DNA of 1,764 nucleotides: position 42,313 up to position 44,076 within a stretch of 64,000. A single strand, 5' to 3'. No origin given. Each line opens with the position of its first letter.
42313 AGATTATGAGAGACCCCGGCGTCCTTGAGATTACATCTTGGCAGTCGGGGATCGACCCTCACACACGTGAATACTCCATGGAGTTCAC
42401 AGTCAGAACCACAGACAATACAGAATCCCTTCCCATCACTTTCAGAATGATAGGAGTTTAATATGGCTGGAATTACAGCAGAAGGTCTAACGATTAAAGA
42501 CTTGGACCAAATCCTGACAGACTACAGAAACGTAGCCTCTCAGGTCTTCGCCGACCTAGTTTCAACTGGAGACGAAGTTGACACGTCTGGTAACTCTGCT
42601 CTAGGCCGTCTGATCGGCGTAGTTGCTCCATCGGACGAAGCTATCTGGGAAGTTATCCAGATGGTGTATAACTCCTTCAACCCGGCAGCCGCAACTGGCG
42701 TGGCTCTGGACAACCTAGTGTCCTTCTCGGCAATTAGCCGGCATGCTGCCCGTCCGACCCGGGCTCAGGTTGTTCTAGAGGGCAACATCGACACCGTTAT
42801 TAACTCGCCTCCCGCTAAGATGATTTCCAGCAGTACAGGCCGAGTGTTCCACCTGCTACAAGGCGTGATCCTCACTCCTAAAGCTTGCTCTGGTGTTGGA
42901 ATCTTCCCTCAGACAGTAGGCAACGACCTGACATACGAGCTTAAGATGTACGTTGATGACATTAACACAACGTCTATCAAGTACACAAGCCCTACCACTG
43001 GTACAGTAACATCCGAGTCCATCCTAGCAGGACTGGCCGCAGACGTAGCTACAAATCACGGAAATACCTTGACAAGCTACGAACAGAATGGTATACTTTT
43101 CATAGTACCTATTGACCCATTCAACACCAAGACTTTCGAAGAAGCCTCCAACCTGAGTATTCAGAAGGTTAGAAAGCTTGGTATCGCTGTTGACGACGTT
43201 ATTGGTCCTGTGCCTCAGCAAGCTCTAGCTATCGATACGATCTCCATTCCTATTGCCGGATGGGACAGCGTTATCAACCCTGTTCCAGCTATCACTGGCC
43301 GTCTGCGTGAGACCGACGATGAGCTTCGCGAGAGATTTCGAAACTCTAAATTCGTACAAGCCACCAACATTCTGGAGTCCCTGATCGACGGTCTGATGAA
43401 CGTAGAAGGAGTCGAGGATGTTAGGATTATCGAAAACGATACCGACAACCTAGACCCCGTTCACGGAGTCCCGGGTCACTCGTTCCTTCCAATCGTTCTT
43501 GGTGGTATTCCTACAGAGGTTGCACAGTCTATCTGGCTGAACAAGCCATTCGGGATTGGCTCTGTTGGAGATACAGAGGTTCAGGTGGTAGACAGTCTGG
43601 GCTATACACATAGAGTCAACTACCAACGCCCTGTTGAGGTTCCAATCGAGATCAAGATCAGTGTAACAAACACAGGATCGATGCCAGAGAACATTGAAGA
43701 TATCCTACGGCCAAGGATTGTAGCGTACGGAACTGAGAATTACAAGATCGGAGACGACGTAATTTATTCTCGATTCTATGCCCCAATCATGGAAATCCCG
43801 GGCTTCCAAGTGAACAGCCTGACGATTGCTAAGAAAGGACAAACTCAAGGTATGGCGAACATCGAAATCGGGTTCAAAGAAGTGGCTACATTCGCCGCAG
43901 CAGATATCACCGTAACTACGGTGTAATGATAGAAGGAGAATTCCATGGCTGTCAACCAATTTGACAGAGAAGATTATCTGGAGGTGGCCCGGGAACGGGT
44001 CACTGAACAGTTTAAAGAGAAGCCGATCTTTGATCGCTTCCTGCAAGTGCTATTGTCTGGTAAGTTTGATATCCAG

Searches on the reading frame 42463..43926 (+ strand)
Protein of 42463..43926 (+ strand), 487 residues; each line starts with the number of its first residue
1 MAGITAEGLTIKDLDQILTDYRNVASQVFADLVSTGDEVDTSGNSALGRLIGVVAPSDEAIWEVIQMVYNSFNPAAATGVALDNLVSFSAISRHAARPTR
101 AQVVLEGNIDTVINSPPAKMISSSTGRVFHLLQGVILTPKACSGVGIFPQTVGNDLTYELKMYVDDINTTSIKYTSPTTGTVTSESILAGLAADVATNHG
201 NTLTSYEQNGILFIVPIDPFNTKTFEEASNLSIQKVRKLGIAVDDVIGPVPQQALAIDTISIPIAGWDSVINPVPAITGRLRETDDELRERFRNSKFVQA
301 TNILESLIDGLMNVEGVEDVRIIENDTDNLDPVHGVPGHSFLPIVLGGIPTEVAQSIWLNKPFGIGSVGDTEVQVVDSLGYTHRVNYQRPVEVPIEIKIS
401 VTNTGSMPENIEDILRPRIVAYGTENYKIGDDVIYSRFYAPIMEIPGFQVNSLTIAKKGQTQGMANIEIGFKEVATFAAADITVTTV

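Call 15: search_protein_families(library=pfam, proteins=[window:42463-43926:+], max_evalue=0.1)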
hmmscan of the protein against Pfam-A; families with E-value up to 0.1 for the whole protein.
window:42463-43926:+ (487 aa): 1 family
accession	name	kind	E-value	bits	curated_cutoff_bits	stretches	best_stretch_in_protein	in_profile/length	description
PF04865.19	Baseplate_J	-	0.00072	19.4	21.1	0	382-438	195-252/255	Baseplate J-like protein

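Call 16: search_protein_families(library=phrogs, proteins=[window:42463-43926:+], max_evalue=0.01)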
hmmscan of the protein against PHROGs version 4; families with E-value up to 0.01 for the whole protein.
window:42463-43926:+ (487 aa): 2 families
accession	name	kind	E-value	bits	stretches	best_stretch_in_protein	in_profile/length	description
phrog_6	-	tail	1.2e-59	203.4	1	1-487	59-408/548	baseplate wedge subunit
phrog_34452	-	unknown function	0.0029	18.3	0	1-97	1-91/175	-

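Call 33: search_solved_structures(query=window:42463-43926:+, max_evalue=1, show_alignments=2)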
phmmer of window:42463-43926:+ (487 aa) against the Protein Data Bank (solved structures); distinct sequences matched with E-value up to 1: 7.
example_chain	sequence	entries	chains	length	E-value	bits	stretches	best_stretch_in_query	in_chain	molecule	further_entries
9zd7_0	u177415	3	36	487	0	1054.2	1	1-487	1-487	gp88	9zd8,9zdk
9ndy_H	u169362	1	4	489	3e-43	151.8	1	1-458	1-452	Wedge protein 2 (gp023)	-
21vq_h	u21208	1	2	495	3.3e-16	62.6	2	245-399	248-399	Phi92_gp145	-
9cuy_T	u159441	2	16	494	7.7e-10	41.6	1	3-385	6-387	Wedge 2 protein | baseplate assembly protein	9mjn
7yfz_A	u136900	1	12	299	6.6e-09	38.6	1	283-403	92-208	Pam3 baseplate wedge gp22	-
7kh1_A5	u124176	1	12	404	0.0023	20.3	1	261-368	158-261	baseplate wedge protein, gp16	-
7nhk_K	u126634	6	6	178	0.7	12.1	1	309-399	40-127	50S ribosomal protein L6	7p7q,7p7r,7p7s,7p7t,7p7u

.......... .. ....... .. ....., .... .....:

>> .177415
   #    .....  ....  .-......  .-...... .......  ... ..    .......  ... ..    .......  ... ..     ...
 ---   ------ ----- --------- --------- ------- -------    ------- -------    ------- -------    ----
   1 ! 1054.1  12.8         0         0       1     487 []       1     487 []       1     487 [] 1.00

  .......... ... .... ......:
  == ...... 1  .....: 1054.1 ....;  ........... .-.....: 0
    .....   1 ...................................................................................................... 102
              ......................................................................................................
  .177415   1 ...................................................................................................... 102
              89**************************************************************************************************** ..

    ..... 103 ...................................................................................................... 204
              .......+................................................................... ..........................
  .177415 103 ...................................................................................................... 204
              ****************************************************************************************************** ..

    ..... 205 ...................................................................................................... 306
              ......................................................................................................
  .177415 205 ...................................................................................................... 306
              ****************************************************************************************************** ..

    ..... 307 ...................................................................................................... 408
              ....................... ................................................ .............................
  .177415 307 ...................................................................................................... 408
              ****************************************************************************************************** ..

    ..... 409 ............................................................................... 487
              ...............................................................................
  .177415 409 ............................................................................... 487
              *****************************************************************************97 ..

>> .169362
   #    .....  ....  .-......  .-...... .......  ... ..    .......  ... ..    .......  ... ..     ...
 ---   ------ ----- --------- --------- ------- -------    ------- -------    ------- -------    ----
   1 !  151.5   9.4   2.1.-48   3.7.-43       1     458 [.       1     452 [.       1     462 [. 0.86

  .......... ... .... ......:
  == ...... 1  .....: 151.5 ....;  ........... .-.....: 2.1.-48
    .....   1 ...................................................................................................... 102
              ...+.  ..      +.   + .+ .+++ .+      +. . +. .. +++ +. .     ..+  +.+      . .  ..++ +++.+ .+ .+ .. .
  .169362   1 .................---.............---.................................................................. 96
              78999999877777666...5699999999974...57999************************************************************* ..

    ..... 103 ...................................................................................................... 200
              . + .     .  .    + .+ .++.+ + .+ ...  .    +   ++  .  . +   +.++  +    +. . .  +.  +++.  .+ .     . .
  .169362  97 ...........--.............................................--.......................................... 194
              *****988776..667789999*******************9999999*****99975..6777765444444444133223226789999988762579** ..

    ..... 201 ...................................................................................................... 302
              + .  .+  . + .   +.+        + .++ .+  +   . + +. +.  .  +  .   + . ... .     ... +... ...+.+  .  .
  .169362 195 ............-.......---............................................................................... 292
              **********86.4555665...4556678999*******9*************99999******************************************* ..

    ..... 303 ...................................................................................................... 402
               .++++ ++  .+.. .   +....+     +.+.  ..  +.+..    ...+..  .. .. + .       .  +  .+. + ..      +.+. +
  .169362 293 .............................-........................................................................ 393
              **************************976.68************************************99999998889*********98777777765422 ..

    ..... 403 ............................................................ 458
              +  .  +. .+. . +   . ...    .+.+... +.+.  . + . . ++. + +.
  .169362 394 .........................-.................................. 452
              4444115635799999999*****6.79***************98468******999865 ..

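Call 41: find_homologous_proteins(query=window:42463-43923:+, max_evalue=0.00001)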
Query window:42463-43923:+ (487 aa): 645 proteins with E <= 0.00001 among 8000 candidates; the best 120 are listed.
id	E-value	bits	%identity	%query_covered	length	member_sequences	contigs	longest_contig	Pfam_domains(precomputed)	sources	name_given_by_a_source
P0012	0.0e+0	1026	96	100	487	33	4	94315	-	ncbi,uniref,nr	ncbi:baseplate component [Pseudomonas phage PaSzW-1]|uniref:Baseplate component n=2 Tax=Pakpunavirus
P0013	1.2e-161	557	54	100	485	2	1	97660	-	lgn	-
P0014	1.5e-161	557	54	100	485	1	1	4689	-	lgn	-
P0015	3.0e-161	556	55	100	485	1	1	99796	-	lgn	-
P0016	4.8e-161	555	56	100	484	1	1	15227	-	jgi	jgi:uncharacterized phage protein gp47/JayE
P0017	1.2e-160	554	55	100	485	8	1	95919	-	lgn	-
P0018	1.8e-160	553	54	100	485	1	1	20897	-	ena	-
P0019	2.0e-160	553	54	100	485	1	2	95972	-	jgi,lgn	-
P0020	2.6e-160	553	55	100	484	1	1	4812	-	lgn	-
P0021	3.9e-160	552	55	100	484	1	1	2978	-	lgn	-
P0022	5.5e-160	552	54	100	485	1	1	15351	-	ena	-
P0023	5.7e-160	551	54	100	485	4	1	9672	-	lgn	-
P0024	1.0e-159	551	53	100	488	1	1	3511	-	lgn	-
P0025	1.3e-159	550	54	100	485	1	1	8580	-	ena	-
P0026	1.6e-159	550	54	100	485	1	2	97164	-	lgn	-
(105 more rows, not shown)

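Call 55: predict_structure(alignment_id=A3)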
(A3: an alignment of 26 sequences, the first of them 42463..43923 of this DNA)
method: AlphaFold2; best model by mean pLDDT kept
length: 487 residues; sequences in the alignment: 26
mean_pLDDT: 54.4   pTM: 0.35
mean pLDDT of the five models: 54.4, 54.2, 52.9, 49.0, 44.5
residues with pLDDT >= 90: 49; 70-90: 119; 50-70: 50; < 50: 269
segments of 3 or more residues with pLDDT < 50: 1-101, 115-119, 122-127, 245-388, 427-436
pLDDT, mean of each block of 10 residues (from residue 1): 31 44 42 35 28 26 36 32 25 30 70 55 50 71 88 92 82 90 91 91 84 80 85 82 43 30 26 23 32 28 39 40 43 44 27 37 33 40 47 78 83 83 54 49 74 75 54 66 83
secondary structure, 60 per line:
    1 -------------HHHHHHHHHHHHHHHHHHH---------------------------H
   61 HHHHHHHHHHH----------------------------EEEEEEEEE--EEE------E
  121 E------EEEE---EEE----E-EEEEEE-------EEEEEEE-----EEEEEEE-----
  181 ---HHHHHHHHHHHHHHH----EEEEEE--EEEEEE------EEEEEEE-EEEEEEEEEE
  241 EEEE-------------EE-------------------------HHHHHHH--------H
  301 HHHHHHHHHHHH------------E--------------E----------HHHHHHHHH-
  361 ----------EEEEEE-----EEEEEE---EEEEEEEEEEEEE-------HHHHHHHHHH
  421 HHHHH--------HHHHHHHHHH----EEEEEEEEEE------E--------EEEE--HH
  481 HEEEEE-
elements in order: H14-32 H60-71 E100-108 E111-113 E128-131 E135-137 E144-149 E157-163 E169-175 H184-198 E203-208 E211-216 E223-229 E231-244 H285-291 H300-312 H351-359 E371-376 E382-387 E391-403 H411-425 H434-443 E448-457 E473-476 E482-486
